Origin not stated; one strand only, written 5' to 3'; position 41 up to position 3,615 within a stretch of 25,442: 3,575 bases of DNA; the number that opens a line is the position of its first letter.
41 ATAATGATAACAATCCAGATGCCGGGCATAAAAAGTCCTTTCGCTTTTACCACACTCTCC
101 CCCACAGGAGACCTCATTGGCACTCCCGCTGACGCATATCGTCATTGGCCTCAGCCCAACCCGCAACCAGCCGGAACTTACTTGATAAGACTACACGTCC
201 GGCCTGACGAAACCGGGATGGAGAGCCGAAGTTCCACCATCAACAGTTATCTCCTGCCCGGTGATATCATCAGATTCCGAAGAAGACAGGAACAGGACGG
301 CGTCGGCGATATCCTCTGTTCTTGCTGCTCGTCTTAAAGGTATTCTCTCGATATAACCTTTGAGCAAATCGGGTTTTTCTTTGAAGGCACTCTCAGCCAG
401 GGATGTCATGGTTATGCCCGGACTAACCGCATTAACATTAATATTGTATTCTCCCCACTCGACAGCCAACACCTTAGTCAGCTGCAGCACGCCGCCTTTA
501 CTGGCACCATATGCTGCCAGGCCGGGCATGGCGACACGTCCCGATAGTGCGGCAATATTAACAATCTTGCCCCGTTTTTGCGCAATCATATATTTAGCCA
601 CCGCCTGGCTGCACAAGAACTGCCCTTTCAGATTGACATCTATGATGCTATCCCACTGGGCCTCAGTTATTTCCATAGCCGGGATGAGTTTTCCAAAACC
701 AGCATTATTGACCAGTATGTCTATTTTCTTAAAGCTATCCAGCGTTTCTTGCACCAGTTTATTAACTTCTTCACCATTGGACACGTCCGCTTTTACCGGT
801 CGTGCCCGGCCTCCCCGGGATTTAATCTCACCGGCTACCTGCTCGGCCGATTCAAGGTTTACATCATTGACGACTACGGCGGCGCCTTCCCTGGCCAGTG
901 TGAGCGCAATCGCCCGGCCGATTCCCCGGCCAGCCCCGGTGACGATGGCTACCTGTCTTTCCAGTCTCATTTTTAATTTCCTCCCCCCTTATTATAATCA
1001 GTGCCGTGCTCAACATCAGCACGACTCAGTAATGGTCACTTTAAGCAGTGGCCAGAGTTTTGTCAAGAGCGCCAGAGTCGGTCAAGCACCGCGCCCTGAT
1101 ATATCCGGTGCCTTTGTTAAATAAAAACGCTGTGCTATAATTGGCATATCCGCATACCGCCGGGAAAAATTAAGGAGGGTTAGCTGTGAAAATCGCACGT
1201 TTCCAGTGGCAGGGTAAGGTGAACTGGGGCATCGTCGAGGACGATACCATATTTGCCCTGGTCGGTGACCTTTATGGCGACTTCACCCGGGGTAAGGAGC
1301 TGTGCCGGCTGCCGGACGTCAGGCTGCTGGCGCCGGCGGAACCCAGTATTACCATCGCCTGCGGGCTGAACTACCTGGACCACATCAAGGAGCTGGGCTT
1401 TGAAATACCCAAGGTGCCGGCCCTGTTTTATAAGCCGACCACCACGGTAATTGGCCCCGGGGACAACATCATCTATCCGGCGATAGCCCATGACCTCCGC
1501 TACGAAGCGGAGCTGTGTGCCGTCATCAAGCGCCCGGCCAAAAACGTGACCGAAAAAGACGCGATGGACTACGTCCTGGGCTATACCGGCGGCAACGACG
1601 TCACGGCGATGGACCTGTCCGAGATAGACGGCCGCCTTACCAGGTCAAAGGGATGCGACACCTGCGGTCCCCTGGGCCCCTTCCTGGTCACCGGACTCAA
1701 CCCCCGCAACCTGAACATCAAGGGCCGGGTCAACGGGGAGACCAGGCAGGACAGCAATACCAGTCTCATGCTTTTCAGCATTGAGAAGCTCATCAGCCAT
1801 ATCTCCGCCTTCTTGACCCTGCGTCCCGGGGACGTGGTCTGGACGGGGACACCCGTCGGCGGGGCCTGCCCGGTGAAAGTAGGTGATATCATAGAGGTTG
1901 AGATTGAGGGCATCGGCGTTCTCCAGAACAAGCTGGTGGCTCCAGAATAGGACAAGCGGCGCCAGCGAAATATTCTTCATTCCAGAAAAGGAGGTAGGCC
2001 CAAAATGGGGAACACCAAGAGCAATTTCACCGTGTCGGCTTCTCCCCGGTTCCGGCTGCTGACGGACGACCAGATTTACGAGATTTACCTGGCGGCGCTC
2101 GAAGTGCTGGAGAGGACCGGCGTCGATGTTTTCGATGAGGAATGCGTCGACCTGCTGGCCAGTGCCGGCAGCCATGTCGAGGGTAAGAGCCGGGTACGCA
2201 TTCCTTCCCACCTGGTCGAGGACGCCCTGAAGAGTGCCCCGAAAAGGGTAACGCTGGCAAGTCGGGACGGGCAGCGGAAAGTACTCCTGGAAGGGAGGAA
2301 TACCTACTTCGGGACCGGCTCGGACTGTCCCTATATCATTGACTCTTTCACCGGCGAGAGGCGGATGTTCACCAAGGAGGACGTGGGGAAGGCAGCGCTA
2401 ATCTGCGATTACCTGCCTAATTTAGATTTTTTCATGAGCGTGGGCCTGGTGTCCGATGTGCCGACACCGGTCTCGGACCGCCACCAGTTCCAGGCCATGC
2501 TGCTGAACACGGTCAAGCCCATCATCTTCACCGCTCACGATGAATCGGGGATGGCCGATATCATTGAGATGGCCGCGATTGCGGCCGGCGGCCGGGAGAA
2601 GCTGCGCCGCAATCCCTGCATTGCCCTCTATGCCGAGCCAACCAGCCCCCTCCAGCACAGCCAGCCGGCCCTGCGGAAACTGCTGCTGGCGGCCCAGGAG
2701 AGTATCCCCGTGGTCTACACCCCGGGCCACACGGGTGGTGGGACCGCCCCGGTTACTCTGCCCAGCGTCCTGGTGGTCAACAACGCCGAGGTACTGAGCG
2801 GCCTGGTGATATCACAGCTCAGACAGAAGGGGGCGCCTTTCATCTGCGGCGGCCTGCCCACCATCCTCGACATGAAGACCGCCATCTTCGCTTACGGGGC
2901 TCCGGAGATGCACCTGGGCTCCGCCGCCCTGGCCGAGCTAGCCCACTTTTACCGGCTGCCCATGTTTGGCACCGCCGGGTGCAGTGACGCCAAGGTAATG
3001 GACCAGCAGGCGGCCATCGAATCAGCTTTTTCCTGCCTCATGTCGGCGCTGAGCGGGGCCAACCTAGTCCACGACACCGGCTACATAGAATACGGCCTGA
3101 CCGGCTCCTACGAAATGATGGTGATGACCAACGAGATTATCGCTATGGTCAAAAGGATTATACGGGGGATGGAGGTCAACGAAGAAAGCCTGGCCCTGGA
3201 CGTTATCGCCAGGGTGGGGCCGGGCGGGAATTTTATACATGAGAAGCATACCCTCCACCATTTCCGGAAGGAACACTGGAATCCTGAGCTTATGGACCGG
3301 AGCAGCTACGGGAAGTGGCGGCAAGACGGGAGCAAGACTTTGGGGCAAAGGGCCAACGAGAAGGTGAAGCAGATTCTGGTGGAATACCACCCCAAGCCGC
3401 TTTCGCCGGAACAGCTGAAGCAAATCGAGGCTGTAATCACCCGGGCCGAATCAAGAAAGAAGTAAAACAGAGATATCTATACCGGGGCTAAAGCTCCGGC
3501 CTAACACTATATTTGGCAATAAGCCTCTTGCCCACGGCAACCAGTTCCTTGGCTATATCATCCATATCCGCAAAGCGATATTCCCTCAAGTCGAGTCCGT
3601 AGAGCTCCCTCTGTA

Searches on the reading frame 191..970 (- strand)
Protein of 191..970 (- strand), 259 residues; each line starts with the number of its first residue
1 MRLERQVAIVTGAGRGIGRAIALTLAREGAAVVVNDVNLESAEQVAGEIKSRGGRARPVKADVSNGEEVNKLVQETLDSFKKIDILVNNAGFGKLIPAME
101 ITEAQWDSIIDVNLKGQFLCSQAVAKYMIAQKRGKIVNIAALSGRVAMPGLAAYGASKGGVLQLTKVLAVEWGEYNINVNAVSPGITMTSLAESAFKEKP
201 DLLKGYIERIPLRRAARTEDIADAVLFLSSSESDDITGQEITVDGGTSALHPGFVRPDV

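Call 29: search_protein_families(library=pfam, proteins=[window:191-970:-])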
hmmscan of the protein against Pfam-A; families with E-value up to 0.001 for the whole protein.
window:191-970:- (259 aa): 4 families
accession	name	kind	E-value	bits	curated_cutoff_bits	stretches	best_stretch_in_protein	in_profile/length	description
PF13561.12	adh_short_C2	-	1.9e-69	234.3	27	1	12-247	1-235/236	Enoyl-(Acyl carrier protein) reductase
PF00106.31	adh_short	-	2.8e-62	210.1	26.6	1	6-198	1-193/195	short chain dehydrogenase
PF08659.16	KR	-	1.2e-11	45.3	22.6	1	9-157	4-152/180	KR domain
PF23441.1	SDR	-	0.00067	19.6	27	1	117-247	122-255/258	SDR-like rossmann domain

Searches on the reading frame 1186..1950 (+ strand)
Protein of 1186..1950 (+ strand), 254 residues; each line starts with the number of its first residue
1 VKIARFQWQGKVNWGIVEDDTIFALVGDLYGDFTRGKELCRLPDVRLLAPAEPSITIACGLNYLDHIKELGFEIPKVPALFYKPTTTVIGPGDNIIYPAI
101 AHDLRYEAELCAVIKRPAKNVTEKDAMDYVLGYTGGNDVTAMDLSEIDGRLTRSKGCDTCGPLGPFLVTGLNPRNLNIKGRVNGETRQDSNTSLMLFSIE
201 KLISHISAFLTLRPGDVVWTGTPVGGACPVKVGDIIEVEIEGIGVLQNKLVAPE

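Call 29: search_protein_families(library=pfam, proteins=[window:1186-1950:+])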
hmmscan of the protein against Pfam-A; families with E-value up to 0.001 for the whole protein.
window:1186-1950:+ (254 aa): 2 families
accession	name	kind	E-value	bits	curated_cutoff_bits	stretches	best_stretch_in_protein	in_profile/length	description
PF01557.24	FAA_hydrolase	-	3.1e-63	213.7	23.9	1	57-250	3-213/214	Fumarylacetoacetate (FAA) hydrolase C-terminal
PF10370.14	Rv2993c-like_N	-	1.1e-11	45.9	21.3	1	1-50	1-50/50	Rv2993c-like, N-terminal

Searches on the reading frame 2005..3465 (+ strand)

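Call 29: search_protein_families(library=pfam, proteins=[window:2005-3465:+])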
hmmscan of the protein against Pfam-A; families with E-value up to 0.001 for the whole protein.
window:2005-3465:+ (486 aa): 1 family
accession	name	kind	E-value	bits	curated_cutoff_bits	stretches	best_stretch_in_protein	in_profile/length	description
PF06253.16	MTTB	-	1.7e-106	356.7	25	1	9-481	24-495/500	Trimethylamine methyltransferase (MTTB)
